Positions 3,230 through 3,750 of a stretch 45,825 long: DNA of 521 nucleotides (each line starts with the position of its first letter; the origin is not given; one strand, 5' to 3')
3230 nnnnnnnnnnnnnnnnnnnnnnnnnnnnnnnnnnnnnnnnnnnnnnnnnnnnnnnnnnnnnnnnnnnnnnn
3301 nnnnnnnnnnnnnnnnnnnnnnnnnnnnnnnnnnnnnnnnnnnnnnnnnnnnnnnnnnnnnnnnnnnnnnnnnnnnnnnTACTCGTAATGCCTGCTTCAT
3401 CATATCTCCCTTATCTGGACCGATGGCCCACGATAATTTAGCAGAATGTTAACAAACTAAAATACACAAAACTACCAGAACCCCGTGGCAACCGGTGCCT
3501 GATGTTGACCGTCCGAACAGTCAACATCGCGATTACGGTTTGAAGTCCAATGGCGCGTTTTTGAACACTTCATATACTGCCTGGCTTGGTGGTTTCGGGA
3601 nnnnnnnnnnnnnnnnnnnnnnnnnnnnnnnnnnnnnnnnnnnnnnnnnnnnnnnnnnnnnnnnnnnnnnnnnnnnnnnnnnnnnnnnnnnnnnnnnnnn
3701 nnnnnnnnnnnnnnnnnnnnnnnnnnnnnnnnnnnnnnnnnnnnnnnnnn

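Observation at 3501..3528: Stable stem-loop between tolA and tolB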

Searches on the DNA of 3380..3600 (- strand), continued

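Call 63: search_dna_similar(query=window:3440-3560:-, collection=ecoli_genomes, mode=near, max_rows=40, rows=spread)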
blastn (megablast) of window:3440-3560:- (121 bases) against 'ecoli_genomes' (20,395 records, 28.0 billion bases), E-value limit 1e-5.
Records with a match: 5426; places in all: 5429; records where one place covers at least 80% of the query: 5426.
Genomes with a match: 5426 of 5426; with a place that covers at least 80% of the query: 5426. Places per genome that has any: lowest 1, median 1, highest 2. On chromosomes: 5427 places; on plasmids: 2.
Best place of each record, by identity: >=99% 5180; 95-99% 246.
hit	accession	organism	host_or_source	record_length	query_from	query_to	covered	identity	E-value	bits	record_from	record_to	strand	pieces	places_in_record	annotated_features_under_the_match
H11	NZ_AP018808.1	Escherichia coli strain E2865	Bos taurus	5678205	1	121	100%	100.0%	6e-56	224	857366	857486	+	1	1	tolA: cell envelope integrity protein TolA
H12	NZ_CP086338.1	Escherichia coli strain EJN001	Homo sapiens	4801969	1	121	100%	100.0%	6e-56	224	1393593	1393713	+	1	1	tolA: cell envelope integrity protein TolA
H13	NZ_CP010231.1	Escherichia coli strain S30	not applicable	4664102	1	121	100%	100.0%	6e-56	224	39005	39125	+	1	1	tolA: cell envelope integrity protein TolA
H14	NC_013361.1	Escherichia coli O26:H11 str. 11368 strain 11368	-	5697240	1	121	100%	100.0%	6e-56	224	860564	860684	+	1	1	tolA: cell envelope integrity protein TolA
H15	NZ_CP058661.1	Escherichia coli strain 005008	Homo sapiens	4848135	1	121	100%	100.0%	6e-56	224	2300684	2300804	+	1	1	tolA: cell envelope integrity protein TolA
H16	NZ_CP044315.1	Escherichia coli strain SJ7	Homo sapiens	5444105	1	121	100%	100.0%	6e-56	224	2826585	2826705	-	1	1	tolA: cell envelope integrity protein TolA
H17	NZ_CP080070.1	Escherichia coli strain 19SZHZ713Rt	Homo sapiens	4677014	1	121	100%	100.0%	6e-56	224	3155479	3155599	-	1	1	tolA: cell envelope integrity protein TolA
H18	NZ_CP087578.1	Escherichia coli strain OSUCMP42NDM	Free-range White-tailed deer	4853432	1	121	100%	100.0%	6e-56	224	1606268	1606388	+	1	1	tolA: cell envelope integrity protein TolA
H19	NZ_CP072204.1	Escherichia coli strain LWY6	feces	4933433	1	121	100%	100.0%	6e-56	224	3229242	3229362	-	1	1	tolA: cell envelope integrity protein TolA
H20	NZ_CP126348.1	Escherichia coli strain NN5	water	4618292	1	121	100%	100.0%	6e-56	224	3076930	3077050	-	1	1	tolA: cell envelope integrity protein TolA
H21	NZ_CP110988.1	Escherichia coli strain XYEH3314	Homo sapiens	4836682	1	121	100%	100.0%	6e-56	224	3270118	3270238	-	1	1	tolA: cell envelope integrity protein TolA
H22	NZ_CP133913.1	Escherichia coli strain M23917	Homo sapiens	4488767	1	121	100%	100.0%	6e-56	224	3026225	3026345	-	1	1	tolA: cell envelope integrity protein TolA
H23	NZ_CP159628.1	Escherichia coli strain Z217-4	hospital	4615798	1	121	100%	100.0%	6e-56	224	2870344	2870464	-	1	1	tolA: cell envelope integrity protein TolA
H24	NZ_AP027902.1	Escherichia coli strain 2018-11-1BCC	Homo sapiens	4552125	1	121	100%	100.0%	6e-56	224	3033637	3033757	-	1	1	tolA: cell envelope integrity protein TolA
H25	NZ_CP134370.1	Escherichia coli strain TUM12357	Chicken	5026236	1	121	100%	100.0%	6e-56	224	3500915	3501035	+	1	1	tolA: cell envelope integrity protein TolA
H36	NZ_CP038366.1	Escherichia coli O157:H7 strain F6667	missing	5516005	1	121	100%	99.2%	3e-54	219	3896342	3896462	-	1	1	tolA: cell envelope integrity protein TolA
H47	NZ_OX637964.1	Escherichia coli O25b:H4-ST131 strain ST131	Homo sapiens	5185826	1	121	100%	99.2%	3e-54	219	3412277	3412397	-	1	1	tolA: cell envelope integrity protein TolA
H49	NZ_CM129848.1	Escherichia coli strain TB06052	fresh water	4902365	1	121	100%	98.3%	1e-52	213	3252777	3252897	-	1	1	tolA: cell envelope integrity protein TolA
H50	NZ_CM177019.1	Escherichia coli strain RMDEC465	Homo sapiens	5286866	1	121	100%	95.0%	6e-46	191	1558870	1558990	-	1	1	tolA: cell envelope integrity protein TolA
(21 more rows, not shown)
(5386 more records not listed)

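Call 64: get_annotated_region(hit=H50, flank=150)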
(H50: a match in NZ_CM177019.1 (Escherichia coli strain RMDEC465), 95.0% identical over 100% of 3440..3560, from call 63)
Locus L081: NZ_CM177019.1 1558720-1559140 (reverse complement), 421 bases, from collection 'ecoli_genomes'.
description: Escherichia coli strain RMDEC465 chromosome, whole genome shotgun sequence
organism: Escherichia coli strain RMDEC465 (NCBI taxid 562)
replicon: chromosome; assembly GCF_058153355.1
host: Homo sapiens; source: stool; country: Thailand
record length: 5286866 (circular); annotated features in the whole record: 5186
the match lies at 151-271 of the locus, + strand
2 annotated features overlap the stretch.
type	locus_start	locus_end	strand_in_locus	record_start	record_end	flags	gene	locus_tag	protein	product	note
CDS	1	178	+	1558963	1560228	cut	tolA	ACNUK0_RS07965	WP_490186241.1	cell envelope integrity protein TolA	-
CDS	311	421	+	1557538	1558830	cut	tolB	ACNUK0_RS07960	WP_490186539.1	Tol-Pal system beta propeller repeat protein TolB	-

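Call 65: get_annotated_region(hit=H49, flank=150)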
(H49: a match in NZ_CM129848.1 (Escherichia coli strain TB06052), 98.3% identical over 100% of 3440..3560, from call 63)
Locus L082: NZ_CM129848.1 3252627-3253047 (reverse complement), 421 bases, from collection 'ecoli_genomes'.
description: Escherichia coli strain TB06052 chromosome, whole genome shotgun sequence
organism: Escherichia coli strain TB06052 (NCBI taxid 562)
replicon: chromosome; assembly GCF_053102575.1
host: -; source: fresh water; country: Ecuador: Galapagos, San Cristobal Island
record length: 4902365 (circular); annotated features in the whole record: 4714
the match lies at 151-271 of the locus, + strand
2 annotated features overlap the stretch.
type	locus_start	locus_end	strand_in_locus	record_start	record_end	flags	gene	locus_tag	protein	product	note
CDS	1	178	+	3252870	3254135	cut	tolA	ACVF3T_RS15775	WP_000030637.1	cell envelope integrity protein TolA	-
CDS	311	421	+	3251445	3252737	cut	tolB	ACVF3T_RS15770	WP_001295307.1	Tol-Pal system beta propeller repeat protein TolB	-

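Call 66: get_annotated_region(hit=H47, flank=150)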
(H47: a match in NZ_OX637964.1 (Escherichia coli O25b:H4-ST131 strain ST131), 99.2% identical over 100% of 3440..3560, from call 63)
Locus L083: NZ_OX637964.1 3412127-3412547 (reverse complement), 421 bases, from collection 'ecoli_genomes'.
description: Escherichia coli O25b:H4-ST131 isolate 46 chromosome C, complete sequence
organism: Escherichia coli O25b:H4-ST131 strain ST131 (NCBI taxid 941322)
replicon: chromosome; assembly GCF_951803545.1
host: Homo sapiens; source: Urinary tract; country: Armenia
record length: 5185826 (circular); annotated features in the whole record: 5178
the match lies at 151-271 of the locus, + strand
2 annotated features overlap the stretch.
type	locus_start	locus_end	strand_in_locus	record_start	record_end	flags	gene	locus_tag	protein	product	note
CDS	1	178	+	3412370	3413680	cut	tolA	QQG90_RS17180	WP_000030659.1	cell envelope integrity protein TolA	-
CDS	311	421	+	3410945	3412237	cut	tolB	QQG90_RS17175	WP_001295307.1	Tol-Pal system beta propeller repeat protein TolB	-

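Call 67: get_annotated_region(hit=H36, flank=150)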
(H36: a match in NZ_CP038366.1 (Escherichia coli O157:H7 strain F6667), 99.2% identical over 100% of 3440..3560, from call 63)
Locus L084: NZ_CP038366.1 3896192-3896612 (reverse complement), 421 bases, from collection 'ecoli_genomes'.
description: Escherichia coli O157:H7 strain F6667 chromosome, complete genome
organism: Escherichia coli O157:H7 strain F6667 (NCBI taxid 83334)
replicon: chromosome; assembly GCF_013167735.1
host: missing; source: missing; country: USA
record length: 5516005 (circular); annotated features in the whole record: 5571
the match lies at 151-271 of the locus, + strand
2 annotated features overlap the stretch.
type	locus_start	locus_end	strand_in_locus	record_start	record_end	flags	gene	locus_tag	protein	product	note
CDS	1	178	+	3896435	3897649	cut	tolA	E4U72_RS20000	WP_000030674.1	cell envelope integrity protein TolA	-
CDS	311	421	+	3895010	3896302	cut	tolB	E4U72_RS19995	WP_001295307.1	Tol-Pal system beta propeller repeat protein TolB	-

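Call 90: search_dna_similar(query=window:3496-3535:-, collection=ecoli_genomes, mode=distant, max_evalue=10, max_rows=5)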
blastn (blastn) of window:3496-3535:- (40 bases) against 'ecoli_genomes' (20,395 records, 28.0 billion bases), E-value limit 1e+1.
Records with a match: 5426; places in all: 5429; records where one place covers at least 80% of the query: 5426.
Genomes with a match: 5426 of 5426; with a place that covers at least 80% of the query: 5426. Places per genome that has any: lowest 1, median 1, highest 2. On chromosomes: 5427 places; on plasmids: 2.
Best place of each record, by identity: >=99% 3142; 95-99% 2263; 90-95% 21.
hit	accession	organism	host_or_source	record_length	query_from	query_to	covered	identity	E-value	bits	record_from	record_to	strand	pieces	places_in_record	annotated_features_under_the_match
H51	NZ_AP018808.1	Escherichia coli strain E2865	Bos taurus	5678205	1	40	100%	100.0%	2e-11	73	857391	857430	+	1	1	tolA: cell envelope integrity protein TolA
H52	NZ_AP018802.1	Escherichia coli strain E2863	Bos taurus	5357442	1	40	100%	100.0%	2e-11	73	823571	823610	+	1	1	tolA: cell envelope integrity protein TolA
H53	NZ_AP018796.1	Escherichia coli strain E2855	Bos taurus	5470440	1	40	100%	100.0%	2e-11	73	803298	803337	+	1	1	tolA: cell envelope integrity protein TolA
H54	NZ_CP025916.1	Escherichia coli strain 120899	Homo sapiens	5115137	1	40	100%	100.0%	2e-11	73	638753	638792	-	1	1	tolA: cell envelope integrity protein TolA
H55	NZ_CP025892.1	Escherichia coli strain 503025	Homo sapiens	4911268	1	40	100%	100.0%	2e-11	73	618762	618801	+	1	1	tolA: cell envelope integrity protein TolA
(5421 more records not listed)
